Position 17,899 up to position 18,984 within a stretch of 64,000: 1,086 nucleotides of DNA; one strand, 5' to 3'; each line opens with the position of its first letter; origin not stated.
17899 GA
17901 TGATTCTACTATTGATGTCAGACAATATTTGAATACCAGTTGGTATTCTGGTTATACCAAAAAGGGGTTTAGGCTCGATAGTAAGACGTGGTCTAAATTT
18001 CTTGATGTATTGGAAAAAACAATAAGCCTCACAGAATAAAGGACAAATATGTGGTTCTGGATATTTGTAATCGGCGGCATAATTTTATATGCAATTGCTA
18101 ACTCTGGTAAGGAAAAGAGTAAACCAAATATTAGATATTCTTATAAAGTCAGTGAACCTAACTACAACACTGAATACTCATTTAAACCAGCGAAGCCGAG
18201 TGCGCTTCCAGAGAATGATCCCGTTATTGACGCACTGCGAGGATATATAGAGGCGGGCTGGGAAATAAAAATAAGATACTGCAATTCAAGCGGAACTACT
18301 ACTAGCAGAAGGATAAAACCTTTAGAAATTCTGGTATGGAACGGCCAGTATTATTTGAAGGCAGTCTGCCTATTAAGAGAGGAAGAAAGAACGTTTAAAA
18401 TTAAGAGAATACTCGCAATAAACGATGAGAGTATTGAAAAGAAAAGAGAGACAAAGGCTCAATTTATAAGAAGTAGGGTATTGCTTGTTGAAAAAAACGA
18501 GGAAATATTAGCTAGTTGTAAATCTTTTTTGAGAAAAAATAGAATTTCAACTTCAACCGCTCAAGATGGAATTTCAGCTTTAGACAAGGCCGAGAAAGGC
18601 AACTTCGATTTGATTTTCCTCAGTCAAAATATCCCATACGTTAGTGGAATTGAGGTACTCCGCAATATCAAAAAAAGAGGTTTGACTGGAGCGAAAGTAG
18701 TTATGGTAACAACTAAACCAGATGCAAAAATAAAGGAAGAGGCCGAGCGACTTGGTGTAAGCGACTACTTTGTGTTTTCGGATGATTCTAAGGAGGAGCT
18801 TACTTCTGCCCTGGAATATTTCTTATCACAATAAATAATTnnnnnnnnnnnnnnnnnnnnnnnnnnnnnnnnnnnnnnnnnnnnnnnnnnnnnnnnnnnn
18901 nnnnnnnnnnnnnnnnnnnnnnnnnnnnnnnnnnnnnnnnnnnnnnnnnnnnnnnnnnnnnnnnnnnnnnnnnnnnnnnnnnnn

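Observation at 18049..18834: Membrane-anchored WYL-REC fusion protein 10 nt downstream of the helicase-nuclease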

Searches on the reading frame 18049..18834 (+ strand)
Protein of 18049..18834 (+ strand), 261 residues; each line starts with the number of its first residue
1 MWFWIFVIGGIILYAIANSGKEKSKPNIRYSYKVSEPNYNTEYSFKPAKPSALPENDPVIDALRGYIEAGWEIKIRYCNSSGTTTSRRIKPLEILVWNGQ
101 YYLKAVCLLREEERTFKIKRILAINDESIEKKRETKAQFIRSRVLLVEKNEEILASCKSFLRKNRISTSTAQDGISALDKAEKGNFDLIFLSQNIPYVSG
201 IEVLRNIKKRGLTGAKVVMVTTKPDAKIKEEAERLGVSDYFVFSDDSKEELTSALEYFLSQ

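Call 3: search_protein_families(library=pfam, proteins=[window:18049-18834:+], max_evalue=0.1)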
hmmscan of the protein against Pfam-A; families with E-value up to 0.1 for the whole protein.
window:18049-18834:+ (261 aa): 5 families
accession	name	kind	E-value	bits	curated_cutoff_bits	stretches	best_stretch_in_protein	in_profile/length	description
PF00072.30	Response_reg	-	1.6e-16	60.9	30.2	1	144-241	1-97/111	Response regulator receiver domain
PF13280.12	WYL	-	9.4e-13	48.4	21.8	1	59-124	2-68/70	WYL domain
PF00702.32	Hydrolase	-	0.0034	18.3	26.4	1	141-247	52-147/191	haloacid dehalogenase-like hydrolase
PF03602.21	Cons_hypoth95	-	0.024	14.7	24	1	142-233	65-163/182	Conserved hypothetical protein 95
PF13649.12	Methyltransf_25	-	0.063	14.4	27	0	141-200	21-79/97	Methyltransferase domain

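Call 4: search_protein_families(library=padloc, proteins=[window:18049-18834:+], max_evalue=0.1)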
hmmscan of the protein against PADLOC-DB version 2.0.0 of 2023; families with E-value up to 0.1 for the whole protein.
window:18049-18834:+ (261 aa): 6 families
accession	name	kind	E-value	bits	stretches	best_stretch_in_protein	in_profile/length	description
PDLC01457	WYL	-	1e-16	59.2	1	44-154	112-224/229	"CAS-I,CAS-II,CAS-III,CAS-IV,CAS-V,CAS-VI; associated_signaling"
PDLC01652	WYL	-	3.8e-12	44.8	1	56-146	16-94/162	"CAS-I,CAS-II,CAS-III,CAS-IV,CAS-V,CAS-VI; associated_signaling"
PDLC03787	RTasWYL-YodC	-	2.3e-10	38.1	1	71-125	290-348/354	DRT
PDLC04725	PDC-M60B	-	0.00016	19.5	1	142-199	4-63/158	-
PDLC00405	SduA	-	0.0013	16.3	1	142-201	7-66/323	DUF4263 domain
PDLC04134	mad2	-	0.002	15.1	1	142-233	314-414/492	mads_2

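Call 8: find_homologous_proteins(query=window:18049-18834:+, max_evalue=0.001)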
Query window:18049-18834:+ (261 aa): 5 proteins with E <= 0.001 among 1360 candidates.
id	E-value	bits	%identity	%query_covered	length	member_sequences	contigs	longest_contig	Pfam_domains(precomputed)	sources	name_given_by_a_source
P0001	3.8e-167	572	100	100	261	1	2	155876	PF13280.13,PF00072.31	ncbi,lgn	-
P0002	3.6e-89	317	60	100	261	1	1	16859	PF13280.13,PF00072.31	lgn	-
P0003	1.3e-55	207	41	100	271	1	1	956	PF13280.13,PF00072.31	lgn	-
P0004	1.5e-53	200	41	99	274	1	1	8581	PF13280.13,PF00072.31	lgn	-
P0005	8.2e-5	40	35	39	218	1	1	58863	PF00486.35,PF00072.31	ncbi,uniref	ncbi:response regulator transcription factor [Streptodolium elevatio]|uniref:Response regulator tran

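Call 9: search_protein_families(library=ncbifam, proteins=[window:18049-18834:+], max_evalue=0.01)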
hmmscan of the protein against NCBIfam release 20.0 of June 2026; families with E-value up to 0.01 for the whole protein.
window:18049-18834:+ (261 aa): 64 families (the best 25 are shown)
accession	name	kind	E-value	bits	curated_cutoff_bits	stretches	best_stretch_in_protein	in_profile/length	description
NF052313.1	T9SS_RR_PorX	equivalog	1.5e-12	47.1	300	1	143-242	2-100/513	T9SS response regulator signal transducer PorX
NF041947.1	LuxQ_Vibrio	equivalog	6.1e-11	40.9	1200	1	130-230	710-811/843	quorum-sensing autoinducer 2 sensor kinase/phosphatase LuxQ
NF007969.0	PRK10693.1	equivalog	1.5e-09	37.3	329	1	141-241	7-106/337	two-component system response regulator RssB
TIGR02154.1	PhoB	equivalog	8.5e-09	35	296.2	1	142-243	3-105/226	phosphate regulon transcriptional regulator PhoB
NF045991.1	RespRegCtrARhodob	equivalog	1.1e-08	35.1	350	1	143-252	2-109/224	response regulator transcription factor CtrA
NF008318.0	PRK11107.1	equivalog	2e-08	32.8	890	1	127-241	653-768/920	two-component sensor histidine kinase BarA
NF012023.0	PRK15479.1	equivalog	2.7e-08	33.6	337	1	143-242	2-100/224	transcriptional regulator TctD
NF040534.1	resp_reg_YycF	equivalog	3.2e-08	33.1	340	1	143-242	2-99/231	response regulator YycF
NF041733.1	resp_reg_CseB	equivalog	4.5e-08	32.7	350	1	143-242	2-99/228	two-component system response regulator CseB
NF007419.0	PRK09958.1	equivalog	7.3e-08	32.2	251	1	154-239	13-98/204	acid-sensing system DNA-binding response regulator EvgA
NF040689.1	MtrAB_MtrA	equivalog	9.2e-08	31.7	300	1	145-242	2-97/219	MtrAB system response regulator MtrA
NF041946.1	LuxO_transreg_Vib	equivalog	9.7e-08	31.2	800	1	147-242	2-96/463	quorum-sensing sigma-54 dependent transcriptional regulator LuxO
NF053512.1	nitric_RR_NosR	exception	1.3e-07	31.1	400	1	144-210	1-67/422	response regulator c-di-GMP phosphodiesterase, NosR family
NF008302.0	PRK11091.1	equivalog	1.4e-07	30.2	838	1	115-213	498-597/779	aerobic respiration two-component sensor histidine kinase ArcB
NF047465.1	hybrid_HK_LvrA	exception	1.9e-07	29.5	1200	1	123-253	450-578/819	hybrid histidine kinase/response regulator LvrA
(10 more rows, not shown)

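Call 10: find_encoding_contigs(protein=P0001, flank=10000, max_places=4)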
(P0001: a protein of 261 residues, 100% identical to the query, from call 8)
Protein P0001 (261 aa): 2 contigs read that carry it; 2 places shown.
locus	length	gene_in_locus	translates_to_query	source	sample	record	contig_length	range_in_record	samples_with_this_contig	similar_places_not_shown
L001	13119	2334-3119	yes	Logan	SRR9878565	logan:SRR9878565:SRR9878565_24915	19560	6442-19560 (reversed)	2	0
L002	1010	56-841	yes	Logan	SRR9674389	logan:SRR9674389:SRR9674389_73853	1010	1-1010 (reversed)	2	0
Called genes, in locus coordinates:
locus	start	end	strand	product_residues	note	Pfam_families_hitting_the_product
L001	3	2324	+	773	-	?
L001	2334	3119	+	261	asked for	PF13280:WYL, PF00072:Response_reg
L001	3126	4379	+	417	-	PF13742:tRNA_anti_2, PF02601:Exonuc_VII_L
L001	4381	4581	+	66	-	PF02609:Exonuc_VII_S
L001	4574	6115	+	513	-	PF12705:PDDEXK_1 (weak), PF13482:RNase_H_2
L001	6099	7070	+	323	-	PF13208:TerB_N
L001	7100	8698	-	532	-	-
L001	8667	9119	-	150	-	-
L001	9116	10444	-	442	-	PF02195:ParB_N, PF01555:N6_N4_Mtase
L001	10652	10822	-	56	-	-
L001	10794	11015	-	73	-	-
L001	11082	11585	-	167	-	-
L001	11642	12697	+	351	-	-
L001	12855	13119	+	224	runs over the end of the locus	PF13489:Methyltransf_23, PF06080:DUF938 (weak), PF13649:Methyltransf_25, PF13847:Methyltransf_31, PF08241:Methyltransf_11, PF08242:Methyltransf_12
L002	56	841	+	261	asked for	PF13280:WYL, PF00072:Response_reg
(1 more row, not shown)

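Call 11: find_encoding_contigs(protein=P0002, flank=10000, max_places=4)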
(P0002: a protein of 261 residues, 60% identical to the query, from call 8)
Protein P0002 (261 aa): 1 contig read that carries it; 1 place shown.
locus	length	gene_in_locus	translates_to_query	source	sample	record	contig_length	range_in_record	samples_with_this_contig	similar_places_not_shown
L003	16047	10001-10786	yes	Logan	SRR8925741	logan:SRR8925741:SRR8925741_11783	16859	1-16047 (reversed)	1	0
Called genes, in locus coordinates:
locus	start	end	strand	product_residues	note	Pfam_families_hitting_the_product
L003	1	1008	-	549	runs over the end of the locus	PF00239:Resolvase, PF07508:Recombinase, PF13408:Zn_ribbon_recom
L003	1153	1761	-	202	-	-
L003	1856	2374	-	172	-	-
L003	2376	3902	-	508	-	-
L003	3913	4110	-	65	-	-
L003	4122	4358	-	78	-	PF18903:DUF5659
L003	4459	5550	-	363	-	-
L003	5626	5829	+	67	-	PF12728:HTH_17, PF13411:MerR_1, PF00376:MerR (weak)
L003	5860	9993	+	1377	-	PF13604:AAA_30 (faint), PF01443:Viral_helicase1 (faint), PF13245:AAA_19 (faint), PF13086:AAA_11 (weak), PF13087:AAA_12, PF18741:MTES_1575, PF08373:RAP (faint)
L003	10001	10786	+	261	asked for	PF13280:WYL, PF00072:Response_reg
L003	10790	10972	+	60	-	-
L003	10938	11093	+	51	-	-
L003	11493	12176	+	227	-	-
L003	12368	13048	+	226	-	PF05949:DUF881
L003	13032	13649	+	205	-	PF05949:DUF881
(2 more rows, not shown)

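Call 12: find_encoding_contigs(protein=P0004, flank=10000, max_places=4)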
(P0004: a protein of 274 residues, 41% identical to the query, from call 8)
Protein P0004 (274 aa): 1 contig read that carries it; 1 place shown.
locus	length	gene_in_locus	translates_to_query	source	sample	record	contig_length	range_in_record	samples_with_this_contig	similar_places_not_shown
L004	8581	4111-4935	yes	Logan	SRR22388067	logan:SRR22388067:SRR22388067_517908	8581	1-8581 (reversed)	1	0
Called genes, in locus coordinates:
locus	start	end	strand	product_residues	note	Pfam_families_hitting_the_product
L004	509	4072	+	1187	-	PF09848:SLFN-g3_helicase (faint), PF13086:AAA_11 (weak), PF13245:AAA_19 (faint), PF13604:AAA_30 (weak), PF13086:AAA_11 (weak), PF13087:AAA_12, PF18741:MTES_1575, PF08373:RAP (weak), +1 more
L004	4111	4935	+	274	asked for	PF13280:WYL, PF00072:Response_reg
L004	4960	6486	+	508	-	PF13482:RNase_H_2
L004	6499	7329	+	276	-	PF12705:PDDEXK_1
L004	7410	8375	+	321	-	-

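Call 15: search_solved_structures(query=window:18049-18834:+, max_evalue=0.001, show_alignments=4)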
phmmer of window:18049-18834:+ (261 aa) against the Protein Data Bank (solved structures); distinct sequences matched with E-value up to 0.001: 126 (the best 60 are shown).
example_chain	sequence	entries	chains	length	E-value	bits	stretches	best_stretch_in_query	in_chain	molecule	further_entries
8p6f_A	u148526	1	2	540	1.4e-10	44.4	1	141-244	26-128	Response regulator receiver domain-containing protein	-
8ted_A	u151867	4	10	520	1.5e-10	44.3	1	141-244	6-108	Response regulator receiver protein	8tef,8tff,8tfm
8thp_A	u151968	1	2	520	1.5e-10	44.3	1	141-244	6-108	Response regulator receiver protein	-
6ifh_A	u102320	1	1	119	5.5e-09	39.2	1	144-247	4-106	Sporulation initiation phosphotransferase F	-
6is3_C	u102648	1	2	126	8.4e-09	38.6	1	142-252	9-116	Response regulator ArlR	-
4hnq_A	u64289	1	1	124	8.6e-09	38.5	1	143-242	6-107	Chemotaxis protein CheY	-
6is1_A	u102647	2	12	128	8.8e-09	38.5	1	142-252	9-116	Response regulator ArlR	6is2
3to5_A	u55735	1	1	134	1.4e-08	37.8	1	143-243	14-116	CheY homolog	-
4hns_A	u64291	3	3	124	1.4e-08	37.8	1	143-242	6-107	Chemotaxis protein CheY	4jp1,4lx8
9of3_A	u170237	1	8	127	3.3e-08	36.6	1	142-246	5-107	PmrA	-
1mvo_A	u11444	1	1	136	4.7e-08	36.1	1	141-243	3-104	PhoP response regulator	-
3a0r_B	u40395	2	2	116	5.7e-08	35.8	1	142-242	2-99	Response regulator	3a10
3a0u_A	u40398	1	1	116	6e-08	35.8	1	142-242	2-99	Response regulator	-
5uic_A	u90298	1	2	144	6.2e-08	35.7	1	142-249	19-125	Two-component response regulator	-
1udr_A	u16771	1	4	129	7.3e-08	35.5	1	168-242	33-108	CHEY PROTEIN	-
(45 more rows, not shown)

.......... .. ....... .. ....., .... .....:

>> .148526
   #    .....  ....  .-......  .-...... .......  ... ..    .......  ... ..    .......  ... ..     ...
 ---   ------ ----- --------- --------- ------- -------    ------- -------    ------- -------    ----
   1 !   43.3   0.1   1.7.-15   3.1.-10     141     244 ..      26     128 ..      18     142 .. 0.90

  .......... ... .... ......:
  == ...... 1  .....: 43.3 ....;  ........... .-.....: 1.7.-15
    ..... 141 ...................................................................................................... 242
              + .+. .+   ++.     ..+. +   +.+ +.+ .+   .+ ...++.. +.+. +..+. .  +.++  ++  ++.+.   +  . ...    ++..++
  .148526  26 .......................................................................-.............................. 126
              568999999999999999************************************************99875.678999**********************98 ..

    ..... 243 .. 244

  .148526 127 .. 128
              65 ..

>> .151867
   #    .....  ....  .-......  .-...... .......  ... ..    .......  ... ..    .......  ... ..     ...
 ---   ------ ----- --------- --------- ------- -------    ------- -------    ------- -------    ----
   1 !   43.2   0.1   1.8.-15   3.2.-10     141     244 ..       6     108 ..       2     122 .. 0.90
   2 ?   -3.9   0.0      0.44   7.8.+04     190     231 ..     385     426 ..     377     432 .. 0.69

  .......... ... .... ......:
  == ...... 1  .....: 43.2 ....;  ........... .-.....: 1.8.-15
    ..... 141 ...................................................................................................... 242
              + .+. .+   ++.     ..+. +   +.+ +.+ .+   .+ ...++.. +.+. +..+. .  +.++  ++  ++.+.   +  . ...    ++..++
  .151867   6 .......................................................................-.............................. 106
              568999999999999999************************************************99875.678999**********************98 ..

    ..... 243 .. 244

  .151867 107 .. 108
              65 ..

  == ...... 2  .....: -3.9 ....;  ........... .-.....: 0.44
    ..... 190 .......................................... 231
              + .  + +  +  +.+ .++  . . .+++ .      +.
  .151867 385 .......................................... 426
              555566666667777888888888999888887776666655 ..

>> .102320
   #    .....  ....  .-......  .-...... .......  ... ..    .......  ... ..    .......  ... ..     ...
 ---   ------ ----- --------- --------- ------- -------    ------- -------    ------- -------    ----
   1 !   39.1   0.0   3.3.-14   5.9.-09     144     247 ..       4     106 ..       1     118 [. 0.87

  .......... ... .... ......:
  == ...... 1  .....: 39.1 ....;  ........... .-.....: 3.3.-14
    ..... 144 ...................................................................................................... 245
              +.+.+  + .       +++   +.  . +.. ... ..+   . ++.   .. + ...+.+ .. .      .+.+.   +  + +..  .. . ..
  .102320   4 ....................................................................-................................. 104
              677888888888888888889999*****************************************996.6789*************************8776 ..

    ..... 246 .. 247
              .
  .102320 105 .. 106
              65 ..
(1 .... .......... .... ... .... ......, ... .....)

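Call 17: find_related_loci(query=A1, collection=genome_contigs, flank=10000)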
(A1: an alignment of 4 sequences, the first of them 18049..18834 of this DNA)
Query A1 (261 aa) in genome_contigs; peptide patterns used: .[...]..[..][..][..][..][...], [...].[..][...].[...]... (x = any residue, [..] = any of these).
79 stretches matched a pattern, but none encodes a relative of the query by tblastn (E <= 1e-3).

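Call 20: search_protein_representatives(alignment_id=A1)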
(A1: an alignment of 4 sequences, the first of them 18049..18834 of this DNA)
Query: 4 sequences, 271 profile positions. Proteins with E-value up to 0.001 (for the whole library): 83795; up to 1e-10: 3030; up to 1e-30: 4. The best 150 are listed.
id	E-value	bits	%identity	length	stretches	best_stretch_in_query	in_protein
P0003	2.8e-138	476.5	-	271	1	1-271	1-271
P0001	5.9e-129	445.9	-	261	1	1-270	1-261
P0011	1.3e-39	152.9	-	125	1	147-268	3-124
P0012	6.9e-32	127.6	-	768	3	135-249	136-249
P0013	4.4e-30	121.7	-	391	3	144-264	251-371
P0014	2.5e-29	119.2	-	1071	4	132-244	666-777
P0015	7.6e-29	117.6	-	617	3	125-255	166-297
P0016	3.7e-28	115.4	-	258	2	145-268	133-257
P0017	5.2e-28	114.9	-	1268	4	151-252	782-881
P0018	7.5e-27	111.1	-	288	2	149-252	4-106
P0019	1.2e-26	110.4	-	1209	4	139-234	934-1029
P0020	9.5e-26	107.5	-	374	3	128-252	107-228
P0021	3.8e-25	105.5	-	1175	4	138-244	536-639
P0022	3.8e-25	105.5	-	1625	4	150-249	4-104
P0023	6.0e-25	104.8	-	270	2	129-264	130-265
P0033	5.6e-23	98.4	-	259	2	149-269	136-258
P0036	1.8e-22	96.7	-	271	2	144-251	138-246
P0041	4.2e-22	95.5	-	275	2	129-251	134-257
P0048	3.5e-21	92.5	-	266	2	149-268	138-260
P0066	3.1e-20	89.4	-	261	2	139-268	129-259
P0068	4.0e-20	89.0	-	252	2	140-269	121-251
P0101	3.1e-19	86.1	-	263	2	121-268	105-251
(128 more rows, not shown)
